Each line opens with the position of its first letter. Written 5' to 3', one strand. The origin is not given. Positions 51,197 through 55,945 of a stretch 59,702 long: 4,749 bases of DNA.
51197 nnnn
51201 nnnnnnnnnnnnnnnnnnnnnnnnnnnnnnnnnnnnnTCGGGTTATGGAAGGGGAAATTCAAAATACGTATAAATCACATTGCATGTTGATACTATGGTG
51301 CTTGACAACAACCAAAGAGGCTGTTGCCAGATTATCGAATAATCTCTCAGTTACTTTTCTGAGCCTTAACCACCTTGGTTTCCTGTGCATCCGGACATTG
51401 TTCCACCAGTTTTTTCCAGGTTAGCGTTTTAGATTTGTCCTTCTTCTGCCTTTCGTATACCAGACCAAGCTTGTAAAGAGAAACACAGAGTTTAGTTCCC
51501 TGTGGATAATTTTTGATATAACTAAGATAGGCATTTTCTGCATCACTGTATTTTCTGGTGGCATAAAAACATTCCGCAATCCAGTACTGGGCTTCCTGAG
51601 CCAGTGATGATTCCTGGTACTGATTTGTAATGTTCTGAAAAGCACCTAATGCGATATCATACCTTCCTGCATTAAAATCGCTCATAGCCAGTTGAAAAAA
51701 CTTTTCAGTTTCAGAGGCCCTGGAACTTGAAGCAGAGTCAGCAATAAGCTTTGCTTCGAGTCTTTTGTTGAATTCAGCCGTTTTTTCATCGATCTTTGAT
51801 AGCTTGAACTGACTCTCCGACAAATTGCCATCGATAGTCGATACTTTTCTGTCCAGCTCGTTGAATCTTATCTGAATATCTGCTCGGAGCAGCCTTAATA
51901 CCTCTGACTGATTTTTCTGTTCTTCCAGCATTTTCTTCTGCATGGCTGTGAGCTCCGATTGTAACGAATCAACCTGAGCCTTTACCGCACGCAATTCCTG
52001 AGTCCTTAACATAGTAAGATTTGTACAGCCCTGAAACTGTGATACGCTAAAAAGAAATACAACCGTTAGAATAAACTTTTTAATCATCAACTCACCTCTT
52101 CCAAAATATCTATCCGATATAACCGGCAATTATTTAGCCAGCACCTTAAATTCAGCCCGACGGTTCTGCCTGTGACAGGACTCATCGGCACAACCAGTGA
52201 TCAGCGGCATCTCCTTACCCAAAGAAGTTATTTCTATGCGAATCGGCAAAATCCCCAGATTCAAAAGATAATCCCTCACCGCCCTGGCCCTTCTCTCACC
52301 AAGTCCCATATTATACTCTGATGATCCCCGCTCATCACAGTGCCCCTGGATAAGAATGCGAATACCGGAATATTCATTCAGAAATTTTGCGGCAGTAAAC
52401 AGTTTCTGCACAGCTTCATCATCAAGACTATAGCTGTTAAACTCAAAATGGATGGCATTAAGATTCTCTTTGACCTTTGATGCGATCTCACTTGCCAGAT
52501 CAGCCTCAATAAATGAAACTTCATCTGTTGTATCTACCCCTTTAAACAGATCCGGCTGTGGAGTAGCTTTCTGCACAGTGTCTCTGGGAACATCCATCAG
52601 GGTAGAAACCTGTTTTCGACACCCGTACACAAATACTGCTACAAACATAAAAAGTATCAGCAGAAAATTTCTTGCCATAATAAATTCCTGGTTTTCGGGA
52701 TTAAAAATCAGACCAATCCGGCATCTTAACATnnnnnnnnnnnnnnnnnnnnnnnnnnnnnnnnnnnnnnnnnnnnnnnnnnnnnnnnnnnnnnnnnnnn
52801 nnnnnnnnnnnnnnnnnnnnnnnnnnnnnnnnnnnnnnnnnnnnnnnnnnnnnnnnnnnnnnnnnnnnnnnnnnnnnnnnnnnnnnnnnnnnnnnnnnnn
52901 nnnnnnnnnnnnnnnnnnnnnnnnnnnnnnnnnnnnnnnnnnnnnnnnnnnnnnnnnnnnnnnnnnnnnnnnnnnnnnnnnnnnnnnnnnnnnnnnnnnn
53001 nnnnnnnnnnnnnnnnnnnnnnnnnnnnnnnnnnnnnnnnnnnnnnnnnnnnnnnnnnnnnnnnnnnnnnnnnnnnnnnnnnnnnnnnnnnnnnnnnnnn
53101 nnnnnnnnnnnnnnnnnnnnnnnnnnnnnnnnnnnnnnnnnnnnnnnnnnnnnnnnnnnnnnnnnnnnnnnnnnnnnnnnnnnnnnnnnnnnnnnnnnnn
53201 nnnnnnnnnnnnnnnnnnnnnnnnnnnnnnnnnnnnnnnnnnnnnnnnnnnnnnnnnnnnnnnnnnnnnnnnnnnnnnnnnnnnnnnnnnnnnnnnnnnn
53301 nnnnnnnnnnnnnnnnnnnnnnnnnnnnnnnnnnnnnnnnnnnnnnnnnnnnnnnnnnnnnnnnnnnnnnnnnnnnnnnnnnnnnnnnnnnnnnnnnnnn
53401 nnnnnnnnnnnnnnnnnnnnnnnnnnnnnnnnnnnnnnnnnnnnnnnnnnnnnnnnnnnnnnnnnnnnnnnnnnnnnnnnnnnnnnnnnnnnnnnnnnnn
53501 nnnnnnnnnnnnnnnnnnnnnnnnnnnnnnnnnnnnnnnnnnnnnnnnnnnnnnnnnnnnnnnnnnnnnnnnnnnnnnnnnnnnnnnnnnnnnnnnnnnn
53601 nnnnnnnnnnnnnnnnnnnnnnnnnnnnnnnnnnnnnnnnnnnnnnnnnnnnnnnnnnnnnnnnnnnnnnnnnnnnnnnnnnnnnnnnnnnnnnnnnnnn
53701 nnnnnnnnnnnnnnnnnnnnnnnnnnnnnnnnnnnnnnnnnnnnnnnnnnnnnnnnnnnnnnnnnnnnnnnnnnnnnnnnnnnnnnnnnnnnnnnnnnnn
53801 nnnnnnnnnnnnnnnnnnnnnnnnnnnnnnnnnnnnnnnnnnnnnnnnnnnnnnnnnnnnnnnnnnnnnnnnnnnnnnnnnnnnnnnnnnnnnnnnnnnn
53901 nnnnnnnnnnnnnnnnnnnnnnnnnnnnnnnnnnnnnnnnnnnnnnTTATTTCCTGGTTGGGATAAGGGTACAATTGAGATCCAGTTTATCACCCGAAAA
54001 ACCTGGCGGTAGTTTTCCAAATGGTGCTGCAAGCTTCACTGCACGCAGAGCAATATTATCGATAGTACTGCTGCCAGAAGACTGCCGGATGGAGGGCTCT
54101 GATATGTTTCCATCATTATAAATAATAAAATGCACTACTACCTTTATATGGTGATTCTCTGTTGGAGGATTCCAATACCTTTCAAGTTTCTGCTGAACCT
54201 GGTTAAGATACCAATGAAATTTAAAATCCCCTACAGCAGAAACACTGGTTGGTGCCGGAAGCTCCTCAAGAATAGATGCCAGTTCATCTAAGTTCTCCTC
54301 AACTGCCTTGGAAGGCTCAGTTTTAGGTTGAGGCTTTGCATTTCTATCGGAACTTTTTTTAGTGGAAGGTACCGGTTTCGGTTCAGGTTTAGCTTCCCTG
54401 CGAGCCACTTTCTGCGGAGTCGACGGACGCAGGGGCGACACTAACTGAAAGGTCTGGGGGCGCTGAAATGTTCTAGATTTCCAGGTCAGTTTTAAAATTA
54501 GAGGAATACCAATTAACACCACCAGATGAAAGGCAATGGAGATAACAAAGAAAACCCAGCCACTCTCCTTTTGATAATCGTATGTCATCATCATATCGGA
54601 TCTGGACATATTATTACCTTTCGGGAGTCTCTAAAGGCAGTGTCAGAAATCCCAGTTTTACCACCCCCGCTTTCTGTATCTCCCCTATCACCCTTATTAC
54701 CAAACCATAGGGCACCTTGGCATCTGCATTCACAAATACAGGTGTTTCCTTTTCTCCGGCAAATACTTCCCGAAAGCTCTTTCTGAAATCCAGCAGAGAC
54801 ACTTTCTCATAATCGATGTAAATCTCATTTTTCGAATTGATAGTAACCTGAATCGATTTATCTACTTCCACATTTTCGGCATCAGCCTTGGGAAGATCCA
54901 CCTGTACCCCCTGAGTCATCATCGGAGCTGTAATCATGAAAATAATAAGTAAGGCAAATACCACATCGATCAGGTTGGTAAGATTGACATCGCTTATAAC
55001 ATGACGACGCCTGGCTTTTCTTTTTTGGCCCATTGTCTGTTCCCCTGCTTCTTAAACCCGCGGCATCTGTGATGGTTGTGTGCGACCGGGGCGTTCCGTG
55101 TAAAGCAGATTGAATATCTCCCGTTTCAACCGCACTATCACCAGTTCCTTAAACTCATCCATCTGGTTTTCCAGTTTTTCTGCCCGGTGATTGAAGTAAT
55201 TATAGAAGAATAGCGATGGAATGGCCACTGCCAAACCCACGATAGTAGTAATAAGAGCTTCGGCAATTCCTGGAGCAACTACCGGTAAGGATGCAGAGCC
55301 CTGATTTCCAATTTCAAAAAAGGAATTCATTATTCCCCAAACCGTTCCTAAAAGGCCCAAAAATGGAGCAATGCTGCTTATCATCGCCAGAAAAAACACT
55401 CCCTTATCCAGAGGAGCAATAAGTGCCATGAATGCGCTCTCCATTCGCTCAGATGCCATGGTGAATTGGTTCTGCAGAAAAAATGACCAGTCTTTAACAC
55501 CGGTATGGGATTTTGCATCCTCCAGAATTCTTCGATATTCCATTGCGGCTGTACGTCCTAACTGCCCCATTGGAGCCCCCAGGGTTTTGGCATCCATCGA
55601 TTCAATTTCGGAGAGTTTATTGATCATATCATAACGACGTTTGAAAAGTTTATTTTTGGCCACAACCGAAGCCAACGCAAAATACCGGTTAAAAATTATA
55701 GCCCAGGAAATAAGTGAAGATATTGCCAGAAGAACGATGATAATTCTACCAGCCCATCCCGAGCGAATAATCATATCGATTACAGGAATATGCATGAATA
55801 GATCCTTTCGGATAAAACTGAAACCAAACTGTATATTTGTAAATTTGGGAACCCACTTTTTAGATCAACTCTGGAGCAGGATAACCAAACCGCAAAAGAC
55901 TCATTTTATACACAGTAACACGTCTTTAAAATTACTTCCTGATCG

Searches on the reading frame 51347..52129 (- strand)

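Call 20: search_protein_families(library=pfam, proteins=[window:51347-52129:-], max_evalue=0.01)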
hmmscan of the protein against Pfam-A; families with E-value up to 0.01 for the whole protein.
window:51347-52129:- (260 aa): 8 families
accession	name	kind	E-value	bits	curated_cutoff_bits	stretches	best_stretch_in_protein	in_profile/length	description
PF13174.12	TPR_6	-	6.1e-15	55.2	26.3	1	179-210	1-32/33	Tetratricopeptide repeat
PF13432.12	TPR_16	-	3e-09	37.6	32.7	1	146-211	2-64/65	Tetratricopeptide repeat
PF13525.12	YfiO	-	1.5e-08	35.1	25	1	139-233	3-97/203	Outer membrane lipoprotein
PF07719.23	TPR_2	-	4.7e-05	23.6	27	0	179-209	2-32/34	Tetratricopeptide repeat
PF13428.12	TPR_14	-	7.7e-05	23.5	23.5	0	179-210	2-33/44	Tetratricopeptide repeat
PF12128.14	DUF3584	-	0.00076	17.5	31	1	45-176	259-382/1191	Protein of unknown function (DUF3584)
PF14559.12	TPR_19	-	0.00093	19.9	25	0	154-210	4-57/68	Tetratricopeptide repeat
PF12895.13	ANAPC3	-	0.0062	17.2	27.2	1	128-202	10-80/82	Anaphase-promoting complex, cyclosome, subunit 3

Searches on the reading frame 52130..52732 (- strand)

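Call 20: search_protein_families(library=pfam, proteins=[window:52130-52732:-], max_evalue=0.01)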
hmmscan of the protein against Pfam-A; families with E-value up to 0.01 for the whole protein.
window:52130-52732:- (200 aa): 2 families
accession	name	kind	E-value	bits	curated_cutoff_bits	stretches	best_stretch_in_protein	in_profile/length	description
PF00691.25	OmpA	-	3.9e-19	69.3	27.2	1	96-181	2-89/98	OmpA family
PF05359.17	DUF748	-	0.00021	19.9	50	1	86-135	874-922/1037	Domain of Unknown Function (DUF748)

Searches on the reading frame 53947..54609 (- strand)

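Call 20: search_protein_families(library=pfam, proteins=[window:53947-54609:-], max_evalue=0.01)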
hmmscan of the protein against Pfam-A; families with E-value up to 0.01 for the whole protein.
window:53947-54609:- (220 aa): 2 families
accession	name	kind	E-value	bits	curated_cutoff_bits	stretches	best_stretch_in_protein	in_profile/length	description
PF13103.11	TonB_2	-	2.1e-12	47.5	22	1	132-205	2-77/85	TonB C terminal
PF03544.19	TonB_C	-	3.3e-06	27.9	24.6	1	156-198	17-58/79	Gram-negative bacterial TonB protein C-terminal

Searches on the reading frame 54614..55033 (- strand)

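Call 20: search_protein_families(library=pfam, proteins=[window:54614-55033:-], max_evalue=0.01)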
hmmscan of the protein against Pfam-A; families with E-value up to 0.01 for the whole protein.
window:54614-55033:- (139 aa): 1 family
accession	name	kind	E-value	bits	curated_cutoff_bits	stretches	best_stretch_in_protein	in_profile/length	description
PF02472.21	ExbD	-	9.4e-28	97.3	25.4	1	14-132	6-126/128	Biopolymer transport protein ExbD/TolR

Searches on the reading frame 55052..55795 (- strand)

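Call 20: search_protein_families(library=pfam, proteins=[window:55052-55795:-], max_evalue=0.01)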
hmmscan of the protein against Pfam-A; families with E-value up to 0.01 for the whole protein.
window:55052-55795:- (247 aa): 2 families
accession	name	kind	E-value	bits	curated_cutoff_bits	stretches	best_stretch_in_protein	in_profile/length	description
PF01618.21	MotA_ExbB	-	6.9e-34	116.8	22.9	1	114-213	27-126/127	MotA/TolQ/ExbB proton channel family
PF24073.1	DUF7365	-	0.0079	16.8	27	0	175-215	7-45/101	Coiled-coil region of unknown function (DUF7365)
